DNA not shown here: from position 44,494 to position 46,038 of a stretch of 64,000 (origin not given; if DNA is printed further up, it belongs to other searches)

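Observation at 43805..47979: Translationally coupled four-gene cluster: SPT-like alpha-oxoamine synthase, UbiA prenyltransferase, radical SAM/SPASM enzyme and DAGK-type lipid kinase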

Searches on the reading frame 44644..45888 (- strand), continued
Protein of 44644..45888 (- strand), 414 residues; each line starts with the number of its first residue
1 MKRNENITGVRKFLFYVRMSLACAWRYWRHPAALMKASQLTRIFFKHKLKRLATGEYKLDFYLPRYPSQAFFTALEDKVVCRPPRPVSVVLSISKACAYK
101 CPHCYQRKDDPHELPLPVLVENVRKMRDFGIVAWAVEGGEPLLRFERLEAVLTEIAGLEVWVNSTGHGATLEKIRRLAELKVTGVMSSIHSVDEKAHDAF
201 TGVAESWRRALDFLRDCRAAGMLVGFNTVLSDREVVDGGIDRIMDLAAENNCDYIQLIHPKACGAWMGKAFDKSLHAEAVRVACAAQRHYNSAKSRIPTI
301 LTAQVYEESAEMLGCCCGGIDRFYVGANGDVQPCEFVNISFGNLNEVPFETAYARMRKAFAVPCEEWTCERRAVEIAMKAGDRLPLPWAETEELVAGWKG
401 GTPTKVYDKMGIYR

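Call 25: search_protein_families(library=pfam, proteins=[L071:11189-12460:+, L071:14719-15735:+, L071:15745-17145:+, L071:5234-6976:+, L077:13626-14264:+, L077:14305-15060:+, L077:15060-16061:+, L077:5393-6928:+, L002:14247-15443:+], max_evalue=0.01)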
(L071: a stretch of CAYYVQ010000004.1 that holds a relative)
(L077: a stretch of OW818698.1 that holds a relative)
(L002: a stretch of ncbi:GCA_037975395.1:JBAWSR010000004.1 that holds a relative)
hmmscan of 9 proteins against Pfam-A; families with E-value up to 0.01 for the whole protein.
L071:11189-12460:+ (423 aa): 1 family
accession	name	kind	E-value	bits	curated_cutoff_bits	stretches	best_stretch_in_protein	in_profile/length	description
PF00724.26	Oxidored_FMN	-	1.5e-43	149.8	27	1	15-264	1-259/342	NADH:flavin oxidoreductase / NADH oxidase family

L071:14719-15735:+ (338 aa): 1 family
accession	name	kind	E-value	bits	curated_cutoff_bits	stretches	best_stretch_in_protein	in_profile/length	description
PF01797.21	Y1_Tnp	-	0.00065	20.3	23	1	102-178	46-120/121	Transposase IS200 like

L071:15745-17145:+ (466 aa): 2 families
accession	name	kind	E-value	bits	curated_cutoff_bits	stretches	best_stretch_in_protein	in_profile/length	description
PF20154.4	LNT_N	-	9.4e-25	88.1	27.1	1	21-168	1-156/159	Apolipoprotein N-acyltransferase N-terminal domain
PF00795.27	CN_hydrolase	-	1.2e-21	77.7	23.2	1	218-421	18-247/256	Carbon-nitrogen hydrolase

L071:5234-6976:+ (580 aa): 3 families
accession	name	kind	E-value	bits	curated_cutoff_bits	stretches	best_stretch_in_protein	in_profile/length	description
PF00155.27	Aminotran_1_2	-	6.9e-35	121.3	19.7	1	289-560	65-346/361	Aminotransferase class I and II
PF00583.31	Acetyltransf_1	-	0.00012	22.8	20.7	1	47-144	18-98/116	Acetyltransferase (GNAT) family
PF21926.2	FeeM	-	0.00033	20.9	27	1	30-174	2-151/158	N-acyl amino acid synthase FeeM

L077:13626-14264:+ (212 aa): 1 family
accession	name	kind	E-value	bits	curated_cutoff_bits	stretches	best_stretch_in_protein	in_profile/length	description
PF01965.30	DJ-1_PfpI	-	1.1e-29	103.8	26.6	1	6-174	3-163/165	DJ-1/PfpI family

L077:14305-15060:+ (251 aa): 5 families
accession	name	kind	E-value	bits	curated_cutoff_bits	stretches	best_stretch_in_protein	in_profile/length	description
PF02629.25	CoA_binding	-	7.9e-22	78.3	22.3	1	116-211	3-96/97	CoA binding domain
PF06971.19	Put_DNA-bind_N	-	4.8e-17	62.2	27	1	38-86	1-49/49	Putative DNA-binding protein N-terminus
PF03807.23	F420_oxidored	-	0.00066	20.7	21.6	1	120-201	3-82/94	NADP oxidoreductase coenzyme F420-dependent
PF01408.29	GFO_IDH_MocA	-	0.0023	19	24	1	118-207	2-91/120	Oxidoreductase family, NAD-binding Rossmann fold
PF01118.30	Semialdhyde_dh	-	0.0059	17.5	26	1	118-206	1-94/121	Semialdehyde dehydrogenase, NAD binding domain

L077:15060-16061:+ (333 aa): 1 family
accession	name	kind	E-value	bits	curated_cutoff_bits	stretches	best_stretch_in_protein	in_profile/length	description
PF01120.23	Alpha_L_fucos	-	0.00044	20.2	25.2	1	40-192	92-246/345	Alpha-L-fucosidase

L077:5393-6928:+ (511 aa): 12 families
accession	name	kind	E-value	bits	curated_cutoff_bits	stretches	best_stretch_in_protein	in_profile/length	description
PF01078.27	Mg_chelatase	-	4e-97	324.1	20.3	1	194-400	1-206/207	Magnesium chelatase, subunit ChlI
PF13541.12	ChlI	-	2.1e-49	166.9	27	1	20-142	1-121/121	Subunit ChlI of Mg-chelatase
PF13335.12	Mg_chelatase_C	-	2.8e-31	108.4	26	1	407-503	1-94/94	Magnesium chelatase, subunit ChlI C-terminal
PF07728.20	AAA_5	-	1.6e-09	38.3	22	1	217-354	1-125/139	AAA domain (dynein-related subfamily)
PF00493.29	MCM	-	2.8e-09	36.9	23.3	1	293-360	114-180/224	MCM P-loop domain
PF05362.19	Lon_C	-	1.1e-05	25.6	21.1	1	45-164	74-199/205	Lon protease (S16) C-terminal proteolytic domain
PF00158.32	Sigma54_activat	-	4.8e-05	23.6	20.2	1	205-349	12-140/168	Sigma-54 interaction domain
PF00004.35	AAA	-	7e-05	23.7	21.2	0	218-235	1-18/131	ATPase family associated with various cellular activities (AAA)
PF05496.18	RuvB_N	-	0.00035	20.8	27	0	200-235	11-53/159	Holliday junction DNA helicase RuvB P-loop domain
PF13191.12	AAA_16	-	0.0012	19.9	32.6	1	206-239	14-48/167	AAA ATPase domain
PF13401.12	AAA_22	-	0.0046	17.7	27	0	217-239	7-29/130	AAA domain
PF13671.12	AAA_33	-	0.0052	17.5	27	0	218-236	2-20/143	AAA domain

L002:14247-15443:+ (398 aa): 0 families

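Call 29: search_solved_structures(query=L004:13212-14459:+, max_evalue=1e-30, show_alignments=1)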
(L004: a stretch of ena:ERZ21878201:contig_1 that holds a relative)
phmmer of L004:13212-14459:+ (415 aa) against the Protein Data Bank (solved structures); distinct sequences matched with E-value up to 1e-30: 47.
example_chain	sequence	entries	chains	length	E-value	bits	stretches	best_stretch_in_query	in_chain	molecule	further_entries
3a2b_A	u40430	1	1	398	1.3e-80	274.7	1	58-410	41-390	Serine palmitoyltransferase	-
8guh_A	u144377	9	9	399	1.3e-80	274.6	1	58-410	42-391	Serine palmitoyltransferase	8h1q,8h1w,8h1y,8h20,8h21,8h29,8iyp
8s1y_A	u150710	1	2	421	8.3e-78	265.4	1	44-415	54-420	8-amino-7-oxononanoate synthase/2-amino-3-ketobutyrate coenzyme A ligase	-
7poa_A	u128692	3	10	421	1.1e-77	264.9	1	44-415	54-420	8-amino-7-oxononanoate synthase/2-amino-3-ketobutyrate coenzyme A ligase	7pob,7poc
1fc4_A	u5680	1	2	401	1.1e-69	238.7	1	58-415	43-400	2-AMINO-3-KETOBUTYRATE CONENZYME A LIGASE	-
7v58_A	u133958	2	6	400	1e-67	232.2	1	61-412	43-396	2-amino-3-ketobutyrate coenzyme A ligase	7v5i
3tqx_A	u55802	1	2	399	3.1e-67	230.6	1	60-415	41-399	2-amino-3-ketobutyrate coenzyme A ligase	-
2jg2_A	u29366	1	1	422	1.1e-65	225.4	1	43-415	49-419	SERINE PALMITOYLTRANSFERASE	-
2w8j_A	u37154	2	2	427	1.2e-65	225.3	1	43-415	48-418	SERINE PALMITOYLTRANSFERASE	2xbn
2jgt_A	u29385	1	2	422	1.5e-65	225.1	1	43-415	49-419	SERINE PALMITOYLTRANSFERASE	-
2w8v_A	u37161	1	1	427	2.2e-65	224.5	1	43-415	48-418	SERINE PALMITOYLTRANSFERASE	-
2w8t_A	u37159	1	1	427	2.9e-65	224.1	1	43-415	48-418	SERINE PALMITOYLTRANSFERASE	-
2w8u_A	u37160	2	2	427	2.9e-65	224.1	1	43-415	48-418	SERINE PALMITOYLTRANSFERASE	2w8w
4bmk_A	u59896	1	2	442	9.3e-65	222.4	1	43-415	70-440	SERINE PALMITOYLTRANSFERASE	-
2x8u_A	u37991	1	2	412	1.2e-63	218.8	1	62-415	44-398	SERINE PALMITOYLTRANSFERASE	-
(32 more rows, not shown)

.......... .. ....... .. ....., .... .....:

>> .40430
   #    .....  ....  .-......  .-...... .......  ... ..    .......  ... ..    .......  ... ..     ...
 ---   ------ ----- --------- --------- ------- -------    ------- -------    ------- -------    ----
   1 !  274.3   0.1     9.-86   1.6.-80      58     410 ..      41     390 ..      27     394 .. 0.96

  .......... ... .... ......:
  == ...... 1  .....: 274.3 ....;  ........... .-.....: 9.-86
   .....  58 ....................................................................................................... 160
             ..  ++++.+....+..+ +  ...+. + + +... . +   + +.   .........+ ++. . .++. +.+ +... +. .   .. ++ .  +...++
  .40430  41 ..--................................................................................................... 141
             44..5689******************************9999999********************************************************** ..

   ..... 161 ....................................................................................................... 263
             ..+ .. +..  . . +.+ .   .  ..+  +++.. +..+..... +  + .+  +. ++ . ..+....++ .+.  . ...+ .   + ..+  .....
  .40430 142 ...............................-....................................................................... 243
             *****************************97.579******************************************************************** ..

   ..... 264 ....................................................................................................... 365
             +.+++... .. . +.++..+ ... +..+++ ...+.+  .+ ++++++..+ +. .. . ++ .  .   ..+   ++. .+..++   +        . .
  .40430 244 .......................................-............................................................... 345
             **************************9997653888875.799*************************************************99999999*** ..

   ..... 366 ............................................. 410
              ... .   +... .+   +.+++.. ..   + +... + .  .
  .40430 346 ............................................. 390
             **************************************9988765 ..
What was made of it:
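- AOS2, the commoner synthase in this cluster, cannot be told apart from KBL/BioF-type enzymes by score (274 against 265 bits, call 29).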

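Call 30: search_solved_structures(query=A1, max_evalue=0.01)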
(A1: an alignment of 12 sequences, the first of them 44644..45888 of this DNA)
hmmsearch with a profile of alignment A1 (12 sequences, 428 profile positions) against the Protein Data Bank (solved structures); distinct sequences matched with E-value up to 0.01: 18.
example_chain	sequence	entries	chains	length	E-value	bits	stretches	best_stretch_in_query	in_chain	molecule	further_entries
6efn_A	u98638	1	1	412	1.7e-16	63.2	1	96-367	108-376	Sporulation killing factor maturation protein SkfB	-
6c8v_A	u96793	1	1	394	8e-11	44.5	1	94-303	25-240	Coenzyme PQQ synthesis protein E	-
2fb2_A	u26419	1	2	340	7.7e-08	34.7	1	95-263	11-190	Molybdenum cofactor biosynthesis protein A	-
1tv7_A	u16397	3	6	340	1.4e-07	33.8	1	99-263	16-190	Molybdenum cofactor biosynthesis protein A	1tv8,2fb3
8vpo_A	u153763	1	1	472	5.9e-07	31.7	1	101-245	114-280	Radical SAM core domain-containing protein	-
5vsl_A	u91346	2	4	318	8.4e-07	31.2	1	94-257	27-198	Radical S-adenosyl methionine domain-containing protein 2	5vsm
6q2p_A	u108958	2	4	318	8.8e-07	31.2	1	94-257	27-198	Radical S-adenosyl methionine domain-containing protein 2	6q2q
7vob_C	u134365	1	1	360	1.3e-06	30.6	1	105-241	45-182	Cytosylglucuronate decarboxylase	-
7voc_C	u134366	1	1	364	1.3e-06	30.6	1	105-241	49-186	Cytosylglucuronate decarboxylase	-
9dfu_A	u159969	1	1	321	5e-06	28.7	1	96-244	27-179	Radical SAM core domain-containing protein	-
5v1q_A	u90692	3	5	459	5.2e-06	28.6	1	96-347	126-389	Radical SAM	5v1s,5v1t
9dfn_A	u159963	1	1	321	8.1e-06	28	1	96-244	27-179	Radical SAM core domain-containing protein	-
7n7h_A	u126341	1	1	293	1.8e-05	26.8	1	96-256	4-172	VIPERIN-LIKE ENZYME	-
6b4c_A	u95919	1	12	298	0.00034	22.7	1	94-245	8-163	Viperin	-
7n7i_A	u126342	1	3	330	0.00037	22.5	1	93-245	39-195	Viperin-like enzyme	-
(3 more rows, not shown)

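Call 43: search_protein_families(library=ncbifam, proteins=[L009:9716-10516:+, L005:16131-16937:+, L071:11189-12460:+, L071:5234-6976:+, L002:5515-7854:+, L002:7851-8543:+, L002:8540-9091:+, L002:15440-16399:+, L002:17354-18187:+], max_evalue=0.001)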
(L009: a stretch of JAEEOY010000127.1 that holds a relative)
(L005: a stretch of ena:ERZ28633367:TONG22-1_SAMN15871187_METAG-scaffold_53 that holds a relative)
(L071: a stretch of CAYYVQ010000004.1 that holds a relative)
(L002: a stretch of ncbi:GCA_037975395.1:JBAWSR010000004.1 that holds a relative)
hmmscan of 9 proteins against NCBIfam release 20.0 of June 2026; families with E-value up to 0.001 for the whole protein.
L009:9716-10516:+ (267 aa): 7 families
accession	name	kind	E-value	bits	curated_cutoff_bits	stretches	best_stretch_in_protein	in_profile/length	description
NF058577.1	FdxA_fam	equivalog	2.6e-07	30.7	65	1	6-56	6-52/52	4Fe-4S ferredoxin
TIGR02476.1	BluB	equivalog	4e-07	29.6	150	0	81-130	11-60/205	5,6-dimethylbenzimidazole synthase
TIGR00402.1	napF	equivalog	5e-06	26.5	102.2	1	7-61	35-88/149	ferredoxin-type protein NapF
NF003768.0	PRK05365.1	equivalog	5.2e-06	26.1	152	1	77-133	12-68/200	malonic semialdehyde reductase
NF038196.1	ferrodoxin_EFR1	subfamily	7.6e-05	22.9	75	1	7-60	184-232/242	EFR1 family ferrodoxin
NF043069.1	T4HPD_activ_SAM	equivalog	0.00091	18.7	425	0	2-58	46-98/299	trans-4-hydroxy-L-proline dehydratase activase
NF040864.1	HgcB_ferredoxin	equivalog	0.00094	19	99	0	3-24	40-61/93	mercury methylation ferredoxin HgcB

L005:16131-16937:+ (268 aa): 5 families
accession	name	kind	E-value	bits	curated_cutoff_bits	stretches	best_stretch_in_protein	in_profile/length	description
NF038196.1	ferrodoxin_EFR1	subfamily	0.00016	21.8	75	1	4-59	182-231/242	EFR1 family ferrodoxin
NF058577.1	FdxA_fam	equivalog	0.00036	20.7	65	1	6-56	6-52/52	4Fe-4S ferredoxin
TIGR02476.1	BluB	equivalog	0.00043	19.7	150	0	77-127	7-57/205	5,6-dimethylbenzimidazole synthase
NF048010.1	SfplDhtActHpsHDes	equivalog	0.00093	18.1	430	0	4-62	52-110/298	(2S)-3-sulfopropanediol dehydratase activating enzyme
NF043039.1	HgcAB_like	equivalog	0.00095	18.9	285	0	2-58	295-350/350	HgcAB-like fusion protein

L071:11189-12460:+ (423 aa): 8 families
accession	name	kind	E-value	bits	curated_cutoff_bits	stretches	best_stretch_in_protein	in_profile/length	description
TIGR03997.1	mycofact_OYE_2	equivalog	2.3e-42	145.3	793.15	2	16-275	2-262/645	mycofactocin system FadH/OYE family oxidoreductase 2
NF010047.0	PRK13523.1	equivalog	8.2e-38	130.3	431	1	14-267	3-253/339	NADPH dehydrogenase NamA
NF041087.1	bile_acid_BaiCD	equivalog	1.2e-32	112.8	825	2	14-270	2-257/642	bile acid Fe-S flavoenzyme BaiCD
NF006101.0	PRK08255.1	equivalog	2.8e-31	108.4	1078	1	9-267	392-662/768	bifunctional salicylyl-CoA 5-hydroxylase/oxidoreductase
NF045592.1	bili_reduct_N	equivalog_domain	3.9e-28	98.6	425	2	16-203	2-183/363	bilirubin reductase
NF007899.0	PRK10605.1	subfamily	8.8e-23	81.1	403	2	149-202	151-204/365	N-ethylmaleimide reductase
NF045599.1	bili_reduct_long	exception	7.7e-22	77.3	750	2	16-202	1-182/641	bilirubin reductase, long form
TIGR03996.1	mycofact_OYE_1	hypoth_equivalog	1.4e-20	73.4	627.9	2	54-235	39-216/633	mycofactocin system FadH/OYE family oxidoreductase 1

L071:5234-6976:+ (580 aa): 55 families (the best 25 are shown)
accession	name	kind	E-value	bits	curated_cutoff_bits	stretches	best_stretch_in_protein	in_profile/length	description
TIGR01140.1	L_thr_O3P_dcar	equivalog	2e-51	175.1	290.55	1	269-572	45-329/331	threonine-phosphate decarboxylase CobD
TIGR01141.1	hisC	equivalog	4.1e-49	167.3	276.55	1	246-575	30-348/349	histidinol-phosphate transaminase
NF003496.0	PRK05166.1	equivalog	3.5e-35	121.4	540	1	248-577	48-370/373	histidinol-phosphate transaminase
NF002878.0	PRK03321.1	subfamily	2.1e-32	112.3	374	1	247-573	33-345/352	histidinol-phosphate transaminase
NF005915.1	PRK07908.1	equivalog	5.1e-32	111.5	360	1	277-573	50-331/332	Rv2231c family histidinol phosphate aminotransferase CobC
NF006014.0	PRK08153.1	equivalog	8e-31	107.2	510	1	246-561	43-348/370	pyridoxal phosphate-dependent aminotransferase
NF053748.1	bifunc_CobBC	exception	1.4e-30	106.4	950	1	278-572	519-795/797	bifunctional hydrogenobyrinic acid a,c-diamide synthase/histidinol phosphate aminotransferase CobBC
NF041364.1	GntC_guanitoxin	equivalog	1.8e-29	102.7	415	1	287-567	58-346/356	guanitoxin biosynthesis PLP-dependent (S)-gamma-hydroxy-L-arginine cyclodehydratase GntC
NF002877.0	PRK03317.1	equivalog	9.9e-29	100.3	409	1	314-547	118-343/374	histidinol-phosphate transaminase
NF002726.0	PRK02610.1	equivalog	1.4e-28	99.9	391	1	288-545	90-345/374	histidinol-phosphate transaminase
NF006580.0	PRK09105.1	subfamily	8.9e-27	93.9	444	1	275-524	84-325/375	pyridoxal phosphate-dependent aminotransferase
NF004870.0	PRK06225.1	equivalog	9.4e-23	80.6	351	1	290-560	84-356/380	pyridoxal phosphate-dependent aminotransferase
NF006225.0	PRK08354.1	equivalog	2.5e-22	79.7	288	1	313-576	83-315/318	putative aminotransferase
NF051461.1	pyoverd_PtaA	equivalog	4.2e-22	78.4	500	1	275-541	72-328/359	pyoverdine biosynthesis transaminase PtaA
NF005021.0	PRK06425.1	equivalog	4.4e-22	78.6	353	1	292-578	60-332/335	histidinol-phosphate aminotransferase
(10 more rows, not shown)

L002:5515-7854:+ (779 aa): 0 families

L002:7851-8543:+ (230 aa): 0 families

L002:8540-9091:+ (183 aa): 0 families

L002:15440-16399:+ (319 aa): 0 families

L002:17354-18187:+ (277 aa): 0 families

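Call 57: predict_structure(alignment_id=A1)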
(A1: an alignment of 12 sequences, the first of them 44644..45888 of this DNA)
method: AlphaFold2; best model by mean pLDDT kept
length: 414 residues; sequences in the alignment: 12
mean_pLDDT: 85.5   pTM: 0.89
mean pLDDT of the five models: 85.5, 84.5, 84.5, 84.3, 84.3
residues with pLDDT >= 90: 177; 70-90: 206; 50-70: 23; < 50: 8
segments of 3 or more residues with pLDDT < 50: 1-3, 316-319
pLDDT, mean of each block of 10 residues (from residue 1): 63 85 84 80 77 85 86 85 85 89 81 94 95 89 96 94 95 97 94 94 95 97 92 92 96 87 73 82 88 86 67 54 88 85 95 89 74 81 85 85 73 61
secondary structure, 60 per line:
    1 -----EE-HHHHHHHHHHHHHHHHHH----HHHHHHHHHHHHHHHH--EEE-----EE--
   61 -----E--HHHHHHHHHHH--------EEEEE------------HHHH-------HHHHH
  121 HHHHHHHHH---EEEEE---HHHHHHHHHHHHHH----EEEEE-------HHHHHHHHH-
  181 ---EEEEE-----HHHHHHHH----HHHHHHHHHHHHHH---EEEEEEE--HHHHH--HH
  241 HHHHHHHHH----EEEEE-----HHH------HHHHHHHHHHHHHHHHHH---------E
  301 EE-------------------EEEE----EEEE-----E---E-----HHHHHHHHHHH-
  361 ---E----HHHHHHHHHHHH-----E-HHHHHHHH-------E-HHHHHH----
elements in order: H9-26 H31-46 E49-51 H69-79 E88-92 H105-108 H116-129 E133-137 H141-154 E159-163 H171-179 E184-188 H194-201 H206-219 E223-229 H232-236 H239-249 E254-258 H273-290 E300-302 E322-325 E330-333 H349-359 H369-380 H388-395 H405-410

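Call 59: fold_search(model_id=the predicted structure, library=pdb)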
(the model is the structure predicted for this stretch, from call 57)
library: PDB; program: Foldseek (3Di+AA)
matches with E <= 10: 1883; with E <= 0.001: 144
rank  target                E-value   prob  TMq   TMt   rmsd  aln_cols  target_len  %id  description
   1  6efn                  1.4e-13  1.00  0.52  0.56   3.7       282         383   19  Structure of a RiPP maturase, SkfB (released 2018-10-24)
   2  5v1q_B                2.1e-12  1.00  0.51  0.48   6.3       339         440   18  Crystal structure of Streptococcus suis SuiB (released 2017-08-30)
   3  5v1t_A                4.7e-12  1.00  0.51  0.49   5.1       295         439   19  Crystal structure of Streptococcus suis SuiB bound to precursor peptide SuiA (released 2017-08-30)
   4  5v1s_A                9.1e-12  1.00  0.52  0.51   5.7       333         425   18  Crystal structure of Streptococcus suis SuiB bound to S-adenosylmethionine (released 2017-08-30)
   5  5v1q_A                1.2e-11  1.00  0.50  0.49   5.7       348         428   16  Crystal structure of Streptococcus suis SuiB (released 2017-08-30)
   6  5v1s_B                1.7e-11  1.00  0.49  0.47   4.9       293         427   18  Crystal structure of Streptococcus suis SuiB bound to S-adenosylmethionine (released 2017-08-30)
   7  6c8v                  5.2e-10  1.00  0.48  0.61   8.0       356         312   17  X-ray structure of PqqE from Methylobacterium extorquens (released 2018-02-14)
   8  8hzv_C                6.5e-10  1.00  0.45  0.40   9.1       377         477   16  The crystal structure of a Radical SAM Enzyme DesII (released 2024-07-10)
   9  8hzv_A                6.9e-10  1.00  0.45  0.40   9.2       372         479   16  The crystal structure of a Radical SAM Enzyme DesII (released 2024-07-10)
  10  7vob                  1.4e-09  1.00  0.52  0.64   7.6       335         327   15  The crystal structure of a Radical SAM Enzyme BlsE involved in the Biosynthesis of Blasticidin S (released 2022-05-04)
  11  5vsm_A                2.2e-09  1.00  0.49  0.75   4.0       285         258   15  Crystal structure of viperin with bound [4Fe-4S] cluster, 5'-deoxyadenosine, and L-methionine (released 2017-06-14)
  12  9dfn                  3.7e-09  1.00  0.46  0.66   7.1       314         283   16  X-ray crystal structure of the second viperin-like enzyme from Trichoderma virens with bound CTP and SAM (released 2025-02-19)
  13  4k36_A                4.4e-09  1.00  0.47  0.51   9.5       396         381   12  His6 tagged anSMEcpe with bound AdoMet (released 2013-05-08)
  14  6q2p_B                5.2e-09  1.00  0.47  0.64   8.0       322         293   16  Crystal structure of mouse viperin bound to cytidine triphosphate and S-adenosylhomocysteine (released 2020-01-22)
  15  5vsl_A                5.5e-09  1.00  0.49  0.75   4.1       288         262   16  Crystal structure of viperin with bound [4Fe-4S] cluster and S-adenosylhomocysteine (SAH) (released 2017-06-14)
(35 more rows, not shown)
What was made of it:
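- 44644..45888 (-): Radical SAM enzyme with a SPASM/twitch-like C-terminal domain and an N-terminal extension of about 85 aa, 414 aa in all. The AF2 model has pLDDT 85.5, and Foldseek returns SkfB, SuiB, PqqE, DesII and anSME (calls 57, 59).
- Closest known: Lipid-modifying radical SAM enzymes. Different: The PDB profile search and Foldseek return SkfB, SuiB, PqqE, DesII, anSME, viperin and MoaA rather than GDGT-MAS (calls 30, 59).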
